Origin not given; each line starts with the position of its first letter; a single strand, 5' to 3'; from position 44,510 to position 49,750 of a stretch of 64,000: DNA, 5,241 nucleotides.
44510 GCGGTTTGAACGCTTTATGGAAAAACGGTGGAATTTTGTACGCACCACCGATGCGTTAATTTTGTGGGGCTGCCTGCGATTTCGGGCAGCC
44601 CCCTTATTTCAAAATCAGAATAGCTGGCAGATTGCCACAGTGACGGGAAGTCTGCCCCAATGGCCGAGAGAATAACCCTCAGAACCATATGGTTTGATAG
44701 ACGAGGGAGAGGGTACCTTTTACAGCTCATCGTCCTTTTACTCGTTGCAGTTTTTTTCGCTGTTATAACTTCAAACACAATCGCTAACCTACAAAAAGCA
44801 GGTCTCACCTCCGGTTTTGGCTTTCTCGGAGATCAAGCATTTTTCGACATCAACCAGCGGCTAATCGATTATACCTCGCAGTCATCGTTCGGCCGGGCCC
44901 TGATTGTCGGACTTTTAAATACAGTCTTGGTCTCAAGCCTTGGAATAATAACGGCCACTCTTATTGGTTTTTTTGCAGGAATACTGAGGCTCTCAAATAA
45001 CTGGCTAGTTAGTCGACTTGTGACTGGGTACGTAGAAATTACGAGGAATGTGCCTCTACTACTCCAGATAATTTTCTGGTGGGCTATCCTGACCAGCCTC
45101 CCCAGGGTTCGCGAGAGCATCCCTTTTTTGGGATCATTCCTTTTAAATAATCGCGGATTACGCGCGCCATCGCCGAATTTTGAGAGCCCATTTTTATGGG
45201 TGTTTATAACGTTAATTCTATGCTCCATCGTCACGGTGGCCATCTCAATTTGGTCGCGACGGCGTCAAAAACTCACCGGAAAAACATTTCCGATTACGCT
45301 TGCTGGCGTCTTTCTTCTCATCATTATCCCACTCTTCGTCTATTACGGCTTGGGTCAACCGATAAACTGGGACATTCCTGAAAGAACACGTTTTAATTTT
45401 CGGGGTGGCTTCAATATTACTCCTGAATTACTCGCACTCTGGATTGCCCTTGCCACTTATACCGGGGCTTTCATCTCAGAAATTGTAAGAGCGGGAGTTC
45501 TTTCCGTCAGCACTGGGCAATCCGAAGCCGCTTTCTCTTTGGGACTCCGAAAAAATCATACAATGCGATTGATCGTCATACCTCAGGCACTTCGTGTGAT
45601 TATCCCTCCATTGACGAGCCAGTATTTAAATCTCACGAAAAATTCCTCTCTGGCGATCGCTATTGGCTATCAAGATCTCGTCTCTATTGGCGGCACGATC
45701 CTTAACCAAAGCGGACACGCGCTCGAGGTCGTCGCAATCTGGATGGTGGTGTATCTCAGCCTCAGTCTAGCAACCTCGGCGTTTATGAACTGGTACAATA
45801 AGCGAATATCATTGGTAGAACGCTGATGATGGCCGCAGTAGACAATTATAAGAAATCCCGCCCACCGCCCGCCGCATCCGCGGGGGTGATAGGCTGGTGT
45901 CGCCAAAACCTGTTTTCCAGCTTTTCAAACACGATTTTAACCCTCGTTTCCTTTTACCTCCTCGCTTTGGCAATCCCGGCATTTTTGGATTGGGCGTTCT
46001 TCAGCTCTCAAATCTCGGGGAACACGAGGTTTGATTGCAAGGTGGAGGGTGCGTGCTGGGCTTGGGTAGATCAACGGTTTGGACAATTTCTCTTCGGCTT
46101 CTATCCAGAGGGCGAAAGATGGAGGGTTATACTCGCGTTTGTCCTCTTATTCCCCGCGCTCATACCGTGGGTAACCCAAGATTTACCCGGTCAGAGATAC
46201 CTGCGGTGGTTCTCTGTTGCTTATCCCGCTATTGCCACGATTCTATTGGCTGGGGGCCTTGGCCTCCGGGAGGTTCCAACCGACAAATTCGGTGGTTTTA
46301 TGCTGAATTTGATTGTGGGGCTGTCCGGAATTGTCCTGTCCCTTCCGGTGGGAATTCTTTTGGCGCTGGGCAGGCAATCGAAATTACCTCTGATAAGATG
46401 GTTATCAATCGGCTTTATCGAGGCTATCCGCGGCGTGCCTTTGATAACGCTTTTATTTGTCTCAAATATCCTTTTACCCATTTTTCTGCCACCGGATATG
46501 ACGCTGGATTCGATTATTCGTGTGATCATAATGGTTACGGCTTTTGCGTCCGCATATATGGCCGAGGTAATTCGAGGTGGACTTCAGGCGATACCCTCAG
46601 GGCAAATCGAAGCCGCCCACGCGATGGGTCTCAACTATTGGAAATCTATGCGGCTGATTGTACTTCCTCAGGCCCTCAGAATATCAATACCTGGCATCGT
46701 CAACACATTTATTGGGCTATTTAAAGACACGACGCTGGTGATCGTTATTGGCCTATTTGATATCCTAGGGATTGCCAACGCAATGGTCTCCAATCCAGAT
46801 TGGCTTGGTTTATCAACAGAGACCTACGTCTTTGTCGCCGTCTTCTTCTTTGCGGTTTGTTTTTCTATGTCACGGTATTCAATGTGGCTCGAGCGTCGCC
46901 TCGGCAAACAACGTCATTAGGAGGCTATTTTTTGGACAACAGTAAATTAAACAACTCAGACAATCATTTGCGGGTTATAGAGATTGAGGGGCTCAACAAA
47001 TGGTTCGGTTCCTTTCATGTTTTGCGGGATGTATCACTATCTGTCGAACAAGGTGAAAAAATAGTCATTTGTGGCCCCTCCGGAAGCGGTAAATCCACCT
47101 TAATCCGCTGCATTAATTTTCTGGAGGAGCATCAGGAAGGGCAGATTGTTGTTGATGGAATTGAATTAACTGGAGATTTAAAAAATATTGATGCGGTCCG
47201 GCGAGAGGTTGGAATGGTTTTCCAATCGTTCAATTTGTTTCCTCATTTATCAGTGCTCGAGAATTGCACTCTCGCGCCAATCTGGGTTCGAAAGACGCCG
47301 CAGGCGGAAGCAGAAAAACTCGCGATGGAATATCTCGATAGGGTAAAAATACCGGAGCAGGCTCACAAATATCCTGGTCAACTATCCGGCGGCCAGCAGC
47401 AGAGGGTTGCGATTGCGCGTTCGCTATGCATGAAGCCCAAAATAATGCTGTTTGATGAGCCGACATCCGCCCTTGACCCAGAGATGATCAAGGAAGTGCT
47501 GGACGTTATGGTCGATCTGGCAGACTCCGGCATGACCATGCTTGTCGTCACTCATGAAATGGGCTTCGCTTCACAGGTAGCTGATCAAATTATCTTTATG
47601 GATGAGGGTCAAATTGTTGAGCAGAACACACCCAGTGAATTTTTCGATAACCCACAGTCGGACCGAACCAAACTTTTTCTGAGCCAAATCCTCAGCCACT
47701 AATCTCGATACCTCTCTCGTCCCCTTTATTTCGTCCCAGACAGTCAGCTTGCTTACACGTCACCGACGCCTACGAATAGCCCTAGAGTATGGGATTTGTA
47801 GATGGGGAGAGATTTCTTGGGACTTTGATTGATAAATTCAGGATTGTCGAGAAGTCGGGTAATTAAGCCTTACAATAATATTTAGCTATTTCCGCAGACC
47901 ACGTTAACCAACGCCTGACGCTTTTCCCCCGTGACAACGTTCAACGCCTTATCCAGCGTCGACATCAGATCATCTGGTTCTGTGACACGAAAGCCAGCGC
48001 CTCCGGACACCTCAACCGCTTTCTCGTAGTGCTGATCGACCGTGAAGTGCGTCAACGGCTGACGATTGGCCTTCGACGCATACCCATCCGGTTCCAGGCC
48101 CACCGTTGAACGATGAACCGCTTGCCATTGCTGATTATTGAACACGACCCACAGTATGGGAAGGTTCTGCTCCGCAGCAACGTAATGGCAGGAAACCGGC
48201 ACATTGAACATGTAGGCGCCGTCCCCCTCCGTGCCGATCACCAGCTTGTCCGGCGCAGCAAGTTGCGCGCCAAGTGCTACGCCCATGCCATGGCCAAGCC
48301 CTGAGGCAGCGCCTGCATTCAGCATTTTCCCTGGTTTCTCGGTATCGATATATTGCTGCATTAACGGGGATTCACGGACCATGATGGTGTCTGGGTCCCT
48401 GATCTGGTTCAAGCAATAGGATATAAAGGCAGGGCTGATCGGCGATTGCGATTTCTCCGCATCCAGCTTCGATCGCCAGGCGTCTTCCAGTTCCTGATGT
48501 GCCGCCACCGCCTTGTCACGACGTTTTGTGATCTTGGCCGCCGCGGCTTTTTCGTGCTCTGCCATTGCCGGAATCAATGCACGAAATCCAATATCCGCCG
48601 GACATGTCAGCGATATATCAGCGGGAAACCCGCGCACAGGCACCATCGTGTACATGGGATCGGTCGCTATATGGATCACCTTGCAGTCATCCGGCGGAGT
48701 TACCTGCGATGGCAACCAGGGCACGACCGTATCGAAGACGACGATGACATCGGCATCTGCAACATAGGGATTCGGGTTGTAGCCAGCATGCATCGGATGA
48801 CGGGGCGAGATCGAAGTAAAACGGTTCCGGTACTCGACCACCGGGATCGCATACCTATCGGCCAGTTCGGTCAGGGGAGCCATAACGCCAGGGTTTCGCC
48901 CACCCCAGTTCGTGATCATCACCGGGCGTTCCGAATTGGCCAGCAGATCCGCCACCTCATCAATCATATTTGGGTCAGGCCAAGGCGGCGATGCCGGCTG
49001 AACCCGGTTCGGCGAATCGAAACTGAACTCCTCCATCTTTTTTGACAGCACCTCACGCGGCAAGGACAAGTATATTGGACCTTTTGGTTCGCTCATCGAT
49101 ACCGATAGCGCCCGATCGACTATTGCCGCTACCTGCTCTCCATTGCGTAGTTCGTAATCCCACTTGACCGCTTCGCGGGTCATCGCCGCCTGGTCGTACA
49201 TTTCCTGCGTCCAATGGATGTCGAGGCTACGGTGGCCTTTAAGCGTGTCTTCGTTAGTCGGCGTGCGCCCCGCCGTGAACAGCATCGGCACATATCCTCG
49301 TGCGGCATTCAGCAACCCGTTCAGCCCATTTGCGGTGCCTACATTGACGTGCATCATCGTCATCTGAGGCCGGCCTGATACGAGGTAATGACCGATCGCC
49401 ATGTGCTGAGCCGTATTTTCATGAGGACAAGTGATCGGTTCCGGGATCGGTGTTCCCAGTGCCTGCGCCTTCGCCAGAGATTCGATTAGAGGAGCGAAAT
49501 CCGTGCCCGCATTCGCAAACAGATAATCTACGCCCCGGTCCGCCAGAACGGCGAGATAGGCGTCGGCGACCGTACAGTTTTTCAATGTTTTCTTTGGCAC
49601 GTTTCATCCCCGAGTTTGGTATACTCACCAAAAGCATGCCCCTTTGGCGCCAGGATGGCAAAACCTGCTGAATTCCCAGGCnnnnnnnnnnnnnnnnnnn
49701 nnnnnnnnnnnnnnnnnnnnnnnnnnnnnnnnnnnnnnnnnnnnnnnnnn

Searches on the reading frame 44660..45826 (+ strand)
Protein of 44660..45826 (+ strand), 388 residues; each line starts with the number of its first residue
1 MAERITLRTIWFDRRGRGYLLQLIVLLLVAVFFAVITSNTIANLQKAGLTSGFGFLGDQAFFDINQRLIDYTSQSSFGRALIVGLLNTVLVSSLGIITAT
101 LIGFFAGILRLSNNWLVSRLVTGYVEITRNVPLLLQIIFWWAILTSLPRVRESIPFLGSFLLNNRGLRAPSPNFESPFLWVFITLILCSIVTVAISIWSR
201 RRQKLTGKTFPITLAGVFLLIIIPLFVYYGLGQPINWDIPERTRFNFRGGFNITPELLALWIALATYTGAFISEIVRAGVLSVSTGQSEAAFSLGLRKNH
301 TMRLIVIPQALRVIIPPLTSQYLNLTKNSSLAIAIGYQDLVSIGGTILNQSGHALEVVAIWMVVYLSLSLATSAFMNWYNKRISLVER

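Call 51: search_protein_families(library=pfam, proteins=[window:44660-45826:+], max_evalue=0.01)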
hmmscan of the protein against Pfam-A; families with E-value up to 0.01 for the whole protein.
window:44660-45826:+ (388 aa): 1 family
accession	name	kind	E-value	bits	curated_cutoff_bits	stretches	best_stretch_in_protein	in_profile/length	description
PF00528.27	BPD_transp_1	-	1.3e-14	54.8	26.4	2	206-384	19-183/184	Binding-protein-dependent transport system inner membrane component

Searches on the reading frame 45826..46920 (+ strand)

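Call 51: search_protein_families(library=pfam, proteins=[window:45826-46920:+], max_evalue=0.01)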
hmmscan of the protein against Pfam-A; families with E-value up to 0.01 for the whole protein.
window:45826-46920:+ (364 aa): 1 family
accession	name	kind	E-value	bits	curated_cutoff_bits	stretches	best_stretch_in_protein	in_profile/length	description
PF00528.27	BPD_transp_1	-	6.3e-22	78.6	26.4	1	173-360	2-183/184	Binding-protein-dependent transport system inner membrane component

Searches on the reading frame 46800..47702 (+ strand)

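Call 51: search_protein_families(library=pfam, proteins=[window:46800-47702:+], max_evalue=0.01)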
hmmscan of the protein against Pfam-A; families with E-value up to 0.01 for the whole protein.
window:46800-47702:+ (300 aa): 13 families
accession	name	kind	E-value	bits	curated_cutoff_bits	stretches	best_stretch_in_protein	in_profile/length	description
PF00005.33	ABC_tran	-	3.5e-39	135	25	1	75-223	1-137/137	ABC transporter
PF13304.12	AAA_21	-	9e-12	46.1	27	2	203-254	249-300/304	AAA domain, putative AbiEii toxin, Type IV TA system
PF02463.25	SMC_N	-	6.7e-08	32.7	40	1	187-264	135-208/220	RecF/RecN/SMC N terminal domain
PF13476.12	AAA_23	-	3.3e-05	25.1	27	1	69-107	7-41/201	AAA domain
PF09818.15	ABC_ATPase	-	4.4e-05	23.1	23.2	0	196-274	159-253/283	P-loop domain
PF13555.12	AAA_29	-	7e-05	22.9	27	1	70-103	10-40/61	P-loop containing region of AAA domain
PF13401.12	AAA_22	-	0.0014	19.4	27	1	88-122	8-43/130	AAA domain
PF13175.12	AAA_15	-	0.0017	18.5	32.1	0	75-111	14-49/374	AAA ATPase domain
PF13191.12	AAA_16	-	0.0025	18.8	32.6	1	84-114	21-52/167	AAA ATPase domain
PF03193.22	RsgA_GTPase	-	0.0039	17.5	30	1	84-107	106-128/174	RsgA GTPase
PF13166.12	AAA_13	-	0.0039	16.4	36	0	211-264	525-581/713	AAA domain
PF00437.27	T2SSE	-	0.004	16.3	24.9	0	87-142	144-201/370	Type II/IV secretion system protein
PF20703.3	nSTAND1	-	0.0094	16.1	27.1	0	68-104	16-52/379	Novel STAND NTPase 1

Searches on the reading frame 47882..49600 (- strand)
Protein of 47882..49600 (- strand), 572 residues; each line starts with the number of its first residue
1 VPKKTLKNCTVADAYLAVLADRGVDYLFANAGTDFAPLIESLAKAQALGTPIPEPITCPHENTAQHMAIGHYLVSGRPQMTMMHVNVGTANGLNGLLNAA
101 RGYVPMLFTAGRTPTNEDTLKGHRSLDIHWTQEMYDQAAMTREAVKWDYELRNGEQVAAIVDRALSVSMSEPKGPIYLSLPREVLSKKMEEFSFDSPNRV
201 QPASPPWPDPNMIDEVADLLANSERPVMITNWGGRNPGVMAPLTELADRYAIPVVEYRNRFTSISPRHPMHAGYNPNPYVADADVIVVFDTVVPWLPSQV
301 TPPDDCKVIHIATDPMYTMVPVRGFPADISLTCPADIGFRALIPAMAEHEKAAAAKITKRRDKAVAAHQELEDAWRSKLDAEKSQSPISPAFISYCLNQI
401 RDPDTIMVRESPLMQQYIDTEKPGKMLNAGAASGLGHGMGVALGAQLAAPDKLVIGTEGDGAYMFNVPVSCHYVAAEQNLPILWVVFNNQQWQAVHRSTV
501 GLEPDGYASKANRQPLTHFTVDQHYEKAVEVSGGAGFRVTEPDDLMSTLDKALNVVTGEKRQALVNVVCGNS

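Call 4: search_protein_families(library=pfam, proteins=[window:47882-49600:-])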
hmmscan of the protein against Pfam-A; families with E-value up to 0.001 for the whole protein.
window:47882-49600:- (572 aa): 3 families
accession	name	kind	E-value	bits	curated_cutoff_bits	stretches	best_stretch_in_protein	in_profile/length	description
PF02776.23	TPP_enzyme_N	-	7.8e-24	84.2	26.8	1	10-140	2-119/119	Thiamine pyrophosphate enzyme, N-terminal TPP binding domain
PF02775.26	TPP_enzyme_C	-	1.4e-21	77.3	21.9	1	414-566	9-150/151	Thiamine pyrophosphate enzyme, C-terminal TPP binding domain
PF00205.28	TPP_enzyme_M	-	2.2e-12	47.3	30.4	1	213-316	1-114/137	Thiamine pyrophosphate enzyme, central domain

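Call 5: search_protein_families(library=ncbifam, proteins=[window:47882-49600:-])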
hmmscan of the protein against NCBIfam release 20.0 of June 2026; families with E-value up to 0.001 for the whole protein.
window:47882-49600:- (572 aa): 52 families (the best 25 are shown)
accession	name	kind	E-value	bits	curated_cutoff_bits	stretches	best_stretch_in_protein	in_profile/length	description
NF006203.0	PRK08327.1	equivalog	1.2e-194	648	456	1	4-570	4-569/571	thiamine pyrophosphate-requiring protein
NF006122.0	PRK08266.1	subfamily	3.3e-50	171.1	571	1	8-554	3-513/543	hypothetical protein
NF004516.0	PRK05858.1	equivalog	4.6e-42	144.3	587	1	14-568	16-534/548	acetolactate synthase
NF005485.1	PRK07092.1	equivalog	1.4e-41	142.9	493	1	10-555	2-508/523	benzoylformate decarboxylase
NF006052.0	PRK08199.1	subfamily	2.3e-41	141.7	539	1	7-566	6-534/559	thiamine pyrophosphate protein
NF004807.0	PRK06154.1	equivalog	1.3e-39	136.3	607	1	7-569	18-554/565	thiamine pyrophosphate-requiring protein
NF005713.0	PRK07525.1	subfamily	2.2e-39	135.3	620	1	8-570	5-563/592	sulfoacetaldehyde acetyltransferase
TIGR00118.1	acolac_lg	equivalog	1e-35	123.3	538.35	1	12-556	4-525/557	biosynthetic-type acetolactate synthase large subunit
NF006721.0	PRK09259.1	equivalog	1.3e-35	123.1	557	1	19-568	25-549/574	oxalyl-CoA decarboxylase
NF008431.0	PRK11269.1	equivalog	1.4e-35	122.9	791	1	10-568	5-554/591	glyoxylate carboligase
NF005712.0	PRK07524.1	subfamily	1.6e-35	122.6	500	1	9-499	3-472/536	5-guanidino-2-oxopentanoate decarboxylase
NF006377.0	PRK08611.1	equivalog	1.8e-34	119.3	742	1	9-555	4-519/576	pyruvate oxidase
TIGR03457.1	sulphoacet_xsc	equivalog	2.9e-34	118.4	676.4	1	10-570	3-557/579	sulfoacetaldehyde acetyltransferase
NF058623.1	HdaclCoAlyACT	equivalog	4.5e-34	118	600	1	7-555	8-531/575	2-hydroxyacyl-CoA lyase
TIGR03254.1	oxalate_oxc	equivalog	8.3e-34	117.2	739.4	1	45-569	36-537/554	oxalyl-CoA decarboxylase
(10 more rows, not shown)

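Call 60: search_solved_structures(query=window:47882-49600:-, max_evalue=1e-20)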
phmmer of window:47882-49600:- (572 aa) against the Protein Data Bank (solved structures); distinct sequences matched with E-value up to 1e-20: 67 (the best 60 are shown).
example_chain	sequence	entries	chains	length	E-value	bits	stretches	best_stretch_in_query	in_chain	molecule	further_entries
7ayg_A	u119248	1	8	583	1.2e-27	99.9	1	46-555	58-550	Putative oxalyl-CoA decarboxylase (Oxc, yfdU)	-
7b2e_A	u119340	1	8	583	1.5e-26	96.3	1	46-555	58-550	Putative oxalyl-CoA decarboxylase (Oxc, yfdU)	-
8x3x_A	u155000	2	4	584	2.1e-26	95.9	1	7-497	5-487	BbmA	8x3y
8xod_A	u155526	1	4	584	2.6e-26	95.6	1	7-496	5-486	BbmA-G484F complex with CBOA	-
7pt3_A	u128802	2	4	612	1.4e-25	93.1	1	10-553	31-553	2-hydroxyacyl-CoA lyase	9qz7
7pt1_A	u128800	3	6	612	1.4e-25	93.1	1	10-553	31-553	2-hydroxyacyl-CoA lyase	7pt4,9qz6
7pt2_A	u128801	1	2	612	1.5e-25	93.1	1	10-553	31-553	2-hydroxyacyl-CoA lyase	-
9qz5_A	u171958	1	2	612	1.6e-25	92.9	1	10-553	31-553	2-hydroxyacyl-CoA lyase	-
9qz4_A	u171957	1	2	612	1.8e-25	92.7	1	10-553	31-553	2-hydroxyacyl-CoA lyase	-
3iae_A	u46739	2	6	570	7.3e-25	90.7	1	17-504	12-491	Benzaldehyde lyase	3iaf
6qsi_A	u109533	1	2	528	7.9e-25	90.6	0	11-315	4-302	Benzoylformate decarboxylase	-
2uz1_B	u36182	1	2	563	9.5e-25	90.4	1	17-504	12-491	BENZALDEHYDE LYASE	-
2ag0_A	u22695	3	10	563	9.5e-25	90.4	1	17-504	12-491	benzaldehyde lyase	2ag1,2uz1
3d7k_A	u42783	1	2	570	9.9e-25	90.3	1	17-504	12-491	Benzaldehyde lyase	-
4qq8_A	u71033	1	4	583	1.2e-24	90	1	18-504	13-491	Formolase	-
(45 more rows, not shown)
